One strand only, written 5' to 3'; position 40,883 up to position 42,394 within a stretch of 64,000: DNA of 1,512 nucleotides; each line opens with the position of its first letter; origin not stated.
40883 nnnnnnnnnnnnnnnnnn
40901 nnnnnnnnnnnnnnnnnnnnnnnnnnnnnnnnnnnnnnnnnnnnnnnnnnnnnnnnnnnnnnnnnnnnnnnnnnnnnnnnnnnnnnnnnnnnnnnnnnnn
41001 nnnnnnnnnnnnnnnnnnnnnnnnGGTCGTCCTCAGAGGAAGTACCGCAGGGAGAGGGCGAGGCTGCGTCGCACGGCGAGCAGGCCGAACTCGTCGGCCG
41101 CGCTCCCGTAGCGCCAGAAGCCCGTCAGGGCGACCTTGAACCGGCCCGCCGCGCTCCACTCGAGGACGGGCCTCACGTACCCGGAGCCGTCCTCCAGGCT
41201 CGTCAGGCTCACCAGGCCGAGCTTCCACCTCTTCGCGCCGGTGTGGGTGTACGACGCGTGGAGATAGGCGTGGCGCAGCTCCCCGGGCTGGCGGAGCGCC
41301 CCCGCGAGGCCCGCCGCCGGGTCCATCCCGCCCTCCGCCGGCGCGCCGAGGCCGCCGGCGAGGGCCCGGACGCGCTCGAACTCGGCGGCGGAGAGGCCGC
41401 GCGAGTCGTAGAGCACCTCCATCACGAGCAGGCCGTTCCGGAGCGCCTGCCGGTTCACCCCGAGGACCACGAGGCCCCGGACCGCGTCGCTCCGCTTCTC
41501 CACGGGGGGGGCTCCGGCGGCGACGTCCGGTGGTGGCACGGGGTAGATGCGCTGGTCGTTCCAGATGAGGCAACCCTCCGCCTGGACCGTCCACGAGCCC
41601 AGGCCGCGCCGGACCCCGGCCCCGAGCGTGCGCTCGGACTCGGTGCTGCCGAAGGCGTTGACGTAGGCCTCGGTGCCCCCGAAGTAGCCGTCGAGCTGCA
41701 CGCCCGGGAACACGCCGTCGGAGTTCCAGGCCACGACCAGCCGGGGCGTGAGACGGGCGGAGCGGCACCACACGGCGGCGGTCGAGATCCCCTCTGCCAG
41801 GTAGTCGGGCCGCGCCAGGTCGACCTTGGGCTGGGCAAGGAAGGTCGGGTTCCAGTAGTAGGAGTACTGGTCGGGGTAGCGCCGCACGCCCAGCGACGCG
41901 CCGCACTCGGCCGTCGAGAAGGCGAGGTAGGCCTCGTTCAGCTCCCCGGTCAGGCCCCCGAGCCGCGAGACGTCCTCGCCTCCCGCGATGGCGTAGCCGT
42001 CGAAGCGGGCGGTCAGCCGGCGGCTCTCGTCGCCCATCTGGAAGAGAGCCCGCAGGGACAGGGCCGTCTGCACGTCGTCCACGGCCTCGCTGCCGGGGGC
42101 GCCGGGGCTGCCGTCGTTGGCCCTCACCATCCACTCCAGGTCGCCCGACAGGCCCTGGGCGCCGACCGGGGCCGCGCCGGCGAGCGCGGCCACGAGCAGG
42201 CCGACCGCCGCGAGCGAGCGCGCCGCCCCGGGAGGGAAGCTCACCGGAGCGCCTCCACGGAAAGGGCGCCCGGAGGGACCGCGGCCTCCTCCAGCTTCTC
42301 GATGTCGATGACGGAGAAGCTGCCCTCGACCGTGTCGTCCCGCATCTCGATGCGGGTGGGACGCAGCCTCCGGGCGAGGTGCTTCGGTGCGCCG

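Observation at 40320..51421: Eleven translationally coupled genes joining an unusual enzyme set to a Lol-like envelope export machine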

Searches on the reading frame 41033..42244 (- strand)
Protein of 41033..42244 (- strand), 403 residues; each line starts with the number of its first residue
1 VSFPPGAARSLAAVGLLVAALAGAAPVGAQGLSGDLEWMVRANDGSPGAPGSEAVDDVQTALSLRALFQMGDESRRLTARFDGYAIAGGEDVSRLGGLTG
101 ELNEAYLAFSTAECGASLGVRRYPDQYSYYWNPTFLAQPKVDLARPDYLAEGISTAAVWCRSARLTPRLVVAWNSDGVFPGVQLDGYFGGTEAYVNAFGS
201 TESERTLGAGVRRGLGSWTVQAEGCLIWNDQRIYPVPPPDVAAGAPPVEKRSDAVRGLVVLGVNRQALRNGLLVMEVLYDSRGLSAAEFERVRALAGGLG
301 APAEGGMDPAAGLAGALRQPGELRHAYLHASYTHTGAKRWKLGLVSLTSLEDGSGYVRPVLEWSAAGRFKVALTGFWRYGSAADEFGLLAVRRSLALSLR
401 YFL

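Call 7: search_protein_families(library=pfam, max_evalue=0.01, proteins=[window:41033-42244:-])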
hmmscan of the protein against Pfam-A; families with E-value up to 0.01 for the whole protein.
window:41033-42244:- (403 aa): 0 families

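Call 8: search_protein_families(library=ncbifam, max_evalue=0.01, proteins=[window:41033-42244:-])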
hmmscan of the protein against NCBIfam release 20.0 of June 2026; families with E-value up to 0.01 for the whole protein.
window:41033-42244:- (403 aa): 0 families

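Call 49: find_homologous_proteins(query=window:41033-42244:-, max_evalue=0.001)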
Query window:41033-42244:- (403 aa): 3 proteins with E <= 0.001 among 8000 candidates.
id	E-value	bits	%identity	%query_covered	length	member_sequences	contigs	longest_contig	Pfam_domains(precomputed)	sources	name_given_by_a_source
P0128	2.1e-263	891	100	100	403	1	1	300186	-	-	-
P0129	4.0e-211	719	81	100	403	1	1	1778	-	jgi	jgi:hypothetical protein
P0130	2.3e-58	216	38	93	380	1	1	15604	-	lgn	-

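Call 51: find_encoding_contigs(protein=P0130, flank=10000, max_places=1)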
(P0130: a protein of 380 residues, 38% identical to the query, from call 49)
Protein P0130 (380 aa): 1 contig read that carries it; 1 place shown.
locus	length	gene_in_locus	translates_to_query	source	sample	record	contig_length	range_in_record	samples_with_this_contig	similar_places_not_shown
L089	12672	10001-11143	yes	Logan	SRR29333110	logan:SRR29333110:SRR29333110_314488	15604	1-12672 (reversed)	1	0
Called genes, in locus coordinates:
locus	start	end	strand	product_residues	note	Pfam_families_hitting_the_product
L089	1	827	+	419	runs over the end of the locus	PF00109:ketoacyl-synt, PF02801:Ketoacyl-synt_C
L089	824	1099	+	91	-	PF00550:PP-binding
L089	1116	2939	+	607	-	PF01977:UbiD, PF20696:UbiD_C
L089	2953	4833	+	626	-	PF01565:FAD_binding_4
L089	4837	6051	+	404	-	PF01073:3Beta_HSD (weak), PF01370:Epimerase, PF04321:RmlD_sub_bind (faint), PF07993:NAD_binding_4, PF16363:GDP_Man_Dehyd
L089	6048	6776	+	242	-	PF04463:2-thiour_desulf (faint)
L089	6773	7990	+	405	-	PF02687:FtsX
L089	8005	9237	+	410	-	PF12704:MacB_PCD, PF02687:FtsX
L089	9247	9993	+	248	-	PF17131:TP_0789-like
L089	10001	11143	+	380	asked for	-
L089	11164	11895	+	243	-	PF00005:ABC_tran, PF02463:SMC_N (faint), PF13304:AAA_21 (faint)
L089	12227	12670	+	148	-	?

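Call 57: search_solved_structures(query=A2, max_evalue=10)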
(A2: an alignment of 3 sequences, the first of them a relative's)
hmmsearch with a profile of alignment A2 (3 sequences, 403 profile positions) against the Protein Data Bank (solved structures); distinct sequences matched with E-value up to 10: 1.
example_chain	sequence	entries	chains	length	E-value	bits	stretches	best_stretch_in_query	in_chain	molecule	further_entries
1x46_A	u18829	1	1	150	0.34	13.2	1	259-305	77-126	hemoglobin component VII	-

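Call 61: search_protein_representatives(alignment_id=A2)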
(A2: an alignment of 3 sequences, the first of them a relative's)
Query: 3 sequences, 403 profile positions. Proteins with E-value up to 0.001 (for the whole library): 46; up to 1e-10: 14; up to 1e-30: 10. The best 46 are listed.
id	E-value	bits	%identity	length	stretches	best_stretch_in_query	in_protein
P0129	1.7e-237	804.7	-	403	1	1-403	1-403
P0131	9.2e-116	403.8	-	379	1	20-403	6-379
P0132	3.3e-107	375.6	-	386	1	11-403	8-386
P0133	1.5e-93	330.6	-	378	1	22-403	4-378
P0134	7.8e-45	170.2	-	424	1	10-402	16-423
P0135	2.6e-43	165.2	-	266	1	172-402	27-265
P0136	4.6e-43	164.3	-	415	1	101-402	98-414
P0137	3.8e-42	161.3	-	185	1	75-238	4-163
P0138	5.5e-32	127.9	-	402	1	119-402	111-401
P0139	7.1e-32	127.5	-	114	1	260-366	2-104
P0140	4.1e-27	111.8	-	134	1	268-403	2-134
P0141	2.1e-24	102.9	-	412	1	102-402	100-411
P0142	6.9e-22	94.6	-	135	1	9-132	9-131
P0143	1.4e-12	64.0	-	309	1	275-402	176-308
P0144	2.3e-10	56.6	-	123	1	11-120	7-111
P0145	2.3e-09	53.4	-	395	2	259-402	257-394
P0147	1.8e-08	50.4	-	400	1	90-395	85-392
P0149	5.8e-07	45.4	-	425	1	259-402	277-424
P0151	1.8e-06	43.8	-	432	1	220-403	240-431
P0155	1.5e-05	40.8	-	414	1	187-400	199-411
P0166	1.6e-04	37.4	-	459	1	79-376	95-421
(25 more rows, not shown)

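Call 62: search_protein_families(library=pfam, max_evalue=0.01, proteins=[P0134, P0136, P0138, P0141, P0145, P0147, P0149, P0151, P0155, P0166])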
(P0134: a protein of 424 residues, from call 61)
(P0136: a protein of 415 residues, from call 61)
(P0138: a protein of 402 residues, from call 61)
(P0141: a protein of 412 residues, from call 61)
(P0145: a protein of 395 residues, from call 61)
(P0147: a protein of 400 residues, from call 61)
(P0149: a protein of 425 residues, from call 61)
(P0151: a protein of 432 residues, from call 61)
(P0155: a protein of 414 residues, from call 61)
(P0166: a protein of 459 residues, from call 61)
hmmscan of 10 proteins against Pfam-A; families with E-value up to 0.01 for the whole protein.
P0134 (424 aa): 0 families

P0136 (415 aa): 1 family
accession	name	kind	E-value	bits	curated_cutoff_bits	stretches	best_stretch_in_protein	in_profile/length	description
PF07396.17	Porin_O_P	-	0.0083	15.8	20.9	0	75-131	42-102/370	Phosphate-selective porin O and P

P0138 (402 aa): 0 families

P0141 (412 aa): 0 families

P0145 (395 aa): 0 families

P0147 (400 aa): 0 families

P0149 (425 aa): 0 families

P0151 (432 aa): 0 families

P0155 (414 aa): 0 families

P0166 (459 aa): 0 families

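Call 67: predict_structure(alignment_id=A2)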
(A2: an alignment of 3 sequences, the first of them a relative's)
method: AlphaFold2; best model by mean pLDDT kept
length: 403 residues; sequences in the alignment: 3
mean_pLDDT: 37.3   pTM: 0.37
mean pLDDT of the five models: 37.3, 28.1, 26.8, 26.6, 26.0
residues with pLDDT >= 90: 0; 70-90: 11; 50-70: 73; < 50: 319
segments of 3 or more residues with pLDDT < 50: 1-28, 43-60, 81-340, 381-391
pLDDT, mean of each block of 10 residues (from residue 1): 36 45 46 66 39 40 59 56 43 33 36 31 27 23 28 26 25 30 28 27 22 22 28 28 27 28 30 32 33 29 26 24 37 41 51 56 62 65 34 64 69
secondary structure, 60 per line:
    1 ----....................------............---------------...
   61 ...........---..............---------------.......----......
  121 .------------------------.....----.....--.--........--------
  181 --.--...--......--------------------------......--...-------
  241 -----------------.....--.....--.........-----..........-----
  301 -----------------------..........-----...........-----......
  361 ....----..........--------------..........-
elements in order: H5-24 E31-42 E58-71 E75-88 E104-110 E115-121 H146-150 E155-159 E165-172 E186-188 E191-196 E223-228 E258-262 H265-269 E272-280 H286-295 E324-333 E339-349 E355-364 E369-378 E393-402

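Call 74: find_encoding_contigs(protein=P0134, flank=9000, max_places=1)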
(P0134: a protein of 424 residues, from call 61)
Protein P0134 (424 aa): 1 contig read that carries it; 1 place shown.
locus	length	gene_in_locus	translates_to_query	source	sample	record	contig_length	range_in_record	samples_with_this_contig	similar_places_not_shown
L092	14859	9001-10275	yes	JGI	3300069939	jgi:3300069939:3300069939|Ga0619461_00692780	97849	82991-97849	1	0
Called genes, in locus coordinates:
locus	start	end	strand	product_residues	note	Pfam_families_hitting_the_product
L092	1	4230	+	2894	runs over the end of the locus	PF21394:Beta-ketacyl_N, PF00106:adh_short, PF08659:KR, PF13561:adh_short_C2, PF00550:PP-binding, PF00109:ketoacyl-synt, PF02801:Ketoacyl-synt_C, PF16197:KAsynt_C_assoc, +16 more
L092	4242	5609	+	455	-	PF02310:B12-binding, PF04055:Radical_SAM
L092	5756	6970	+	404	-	PF12704:MacB_PCD (weak), PF02687:FtsX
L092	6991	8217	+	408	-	PF12704:MacB_PCD, PF02687:FtsX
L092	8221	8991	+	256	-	PF17131:TP_0789-like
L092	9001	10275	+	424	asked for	-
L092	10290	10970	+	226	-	PF02463:SMC_N (weak), PF00005:ABC_tran, PF13304:AAA_21 (weak)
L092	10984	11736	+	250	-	PF01648:ACPS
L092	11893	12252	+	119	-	PF12788:YmaF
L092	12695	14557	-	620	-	-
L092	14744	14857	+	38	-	?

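Call 76: find_encoding_contigs(protein=P0136, flank=10000, max_places=2)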
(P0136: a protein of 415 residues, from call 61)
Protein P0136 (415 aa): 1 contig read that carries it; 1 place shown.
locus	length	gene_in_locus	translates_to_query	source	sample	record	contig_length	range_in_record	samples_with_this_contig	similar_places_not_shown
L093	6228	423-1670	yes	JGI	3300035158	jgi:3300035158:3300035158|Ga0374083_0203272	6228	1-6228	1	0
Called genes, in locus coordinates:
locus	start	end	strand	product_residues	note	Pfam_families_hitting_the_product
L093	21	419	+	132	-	PF17131:TP_0789-like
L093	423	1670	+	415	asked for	-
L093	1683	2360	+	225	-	PF02463:SMC_N (faint), PF00005:ABC_tran, PF13304:AAA_21 (faint)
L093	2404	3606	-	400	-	PF03453:MoeA_N, PF00994:MoCF_biosynth, PF03454:MoeA_C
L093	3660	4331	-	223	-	-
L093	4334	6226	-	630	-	?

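Call 78: find_related_loci(query=A4, collection=metagenome_contigs, flank=10000)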
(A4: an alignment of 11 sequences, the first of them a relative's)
Query A4 (403 aa) in metagenome_contigs; peptide patterns used: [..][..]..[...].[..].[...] (x = any residue, [..] = any of these).
104 stretches matched a pattern; 3 encode a relative of the query (tblastn E <= 1e-3); 3 distinct loci.
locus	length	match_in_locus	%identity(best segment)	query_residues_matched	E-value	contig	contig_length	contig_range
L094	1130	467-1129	76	1-221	1e-116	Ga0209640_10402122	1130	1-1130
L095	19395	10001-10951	26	102-403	3e-37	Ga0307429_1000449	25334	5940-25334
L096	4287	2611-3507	29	119-403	2e-34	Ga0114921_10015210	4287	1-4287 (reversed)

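Call 81: search_protein_families(library=pfam, max_evalue=0.001, proteins=[L095:394-1713:+, L095:2142-2849:+, L095:3156-3596:+, L095:4189-4710:+, L095:4703-5926:+, L095:5927-6361:+, L095:11731-12822:-, L095:14036-14875:-, L095:17384-18592:-])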
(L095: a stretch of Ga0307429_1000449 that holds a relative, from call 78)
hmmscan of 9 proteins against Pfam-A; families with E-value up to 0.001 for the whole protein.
L095:394-1713:+ (439 aa): 3 families
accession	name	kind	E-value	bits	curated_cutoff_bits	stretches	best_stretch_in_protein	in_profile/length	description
PF13458.12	Peripla_BP_6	-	2.4e-38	133.1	31.7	1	50-422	2-339/343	Periplasmic binding protein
PF01094.35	ANF_receptor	-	3.5e-17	62.9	25.4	2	73-180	6-115/353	Receptor family ligand binding region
PF13433.12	Peripla_BP_5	-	1.3e-06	28.2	27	1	51-124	2-75/363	Periplasmic binding protein domain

L095:2142-2849:+ (235 aa): 1 family
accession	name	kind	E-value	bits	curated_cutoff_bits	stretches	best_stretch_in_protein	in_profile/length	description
PF02965.22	Met_synt_B12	-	2.5e-07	30.9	25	1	160-198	211-248/273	Vitamin B12 dependent methionine synthase, activation domain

L095:3156-3596:+ (146 aa): 1 family
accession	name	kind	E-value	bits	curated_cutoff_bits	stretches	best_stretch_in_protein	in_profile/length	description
PF01475.25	FUR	-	4.6e-33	114.4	23.1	1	15-133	2-120/121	Ferric uptake regulator family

L095:4189-4710:+ (173 aa): 6 families
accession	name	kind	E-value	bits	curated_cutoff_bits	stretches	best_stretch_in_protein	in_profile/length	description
PF02421.24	FeoB_N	-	2.3e-52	177.1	27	1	2-155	2-155/156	Ferrous iron transport protein B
PF01926.29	MMR_HSR1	-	1.1e-20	74.2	21.9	1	2-113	1-112/113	50S ribosome-binding GTPase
PF04548.22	AIG1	-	3.7e-06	26.9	27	1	2-88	2-93/212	AIG1 family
PF03193.22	RsgA_GTPase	-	2e-05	24.9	30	0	87-159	38-107/174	RsgA GTPase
PF00350.29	Dynamin_N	-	9.6e-05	22.9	27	0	44-90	98-140/168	Dynamin family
PF00009.33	GTP_EFTU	-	9.7e-05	22.5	26.5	0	81-158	95-184/188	Elongation factor Tu GTP binding domain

L095:4703-5926:+ (407 aa): 2 families
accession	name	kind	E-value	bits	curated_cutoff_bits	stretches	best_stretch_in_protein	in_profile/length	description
PF07670.19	Gate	-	2.2e-30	105.6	29.6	2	126-215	3-98/104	Nucleoside recognition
PF07664.17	FeoB_C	-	2.5e-09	37.1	26.6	1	227-273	6-54/54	Ferrous iron transport protein B C terminus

L095:5927-6361:+ (144 aa): 0 families

L095:11731-12822:- (363 aa): 2 families
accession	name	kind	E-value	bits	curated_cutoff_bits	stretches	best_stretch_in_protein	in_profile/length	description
PF00365.25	PFK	-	6.4e-106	354.2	30.9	1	6-312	1-276/277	Phosphofructokinase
PF01513.26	NAD_kinase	-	9.8e-06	26.3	25.5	1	100-138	64-103/130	ATP-NAD kinase N-terminal domain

L095:14036-14875:- (279 aa): 1 family
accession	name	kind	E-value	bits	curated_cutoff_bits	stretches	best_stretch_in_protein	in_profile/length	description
PF02371.22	Transposase_20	-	9.2e-22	77.7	21.3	1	74-155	2-83/87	Transposase IS116/IS110/IS902 family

L095:17384-18592:- (402 aa): 2 families
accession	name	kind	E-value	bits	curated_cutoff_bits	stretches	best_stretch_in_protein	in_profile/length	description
PF13701.12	DDE_Tnp_1_4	-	4.7e-25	88.2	34.7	1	60-388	52-379/435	Transposase DDE domain group 1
PF01609.27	DDE_Tnp_1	-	2.2e-20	73.7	23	1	147-377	6-199/200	Transposase DDE domain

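Call 96: search_protein_families(library=padloc, max_evalue=0.01, proteins=[window:41033-42244:-])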
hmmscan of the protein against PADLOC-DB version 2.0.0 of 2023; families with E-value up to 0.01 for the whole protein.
window:41033-42244:- (403 aa): 0 families
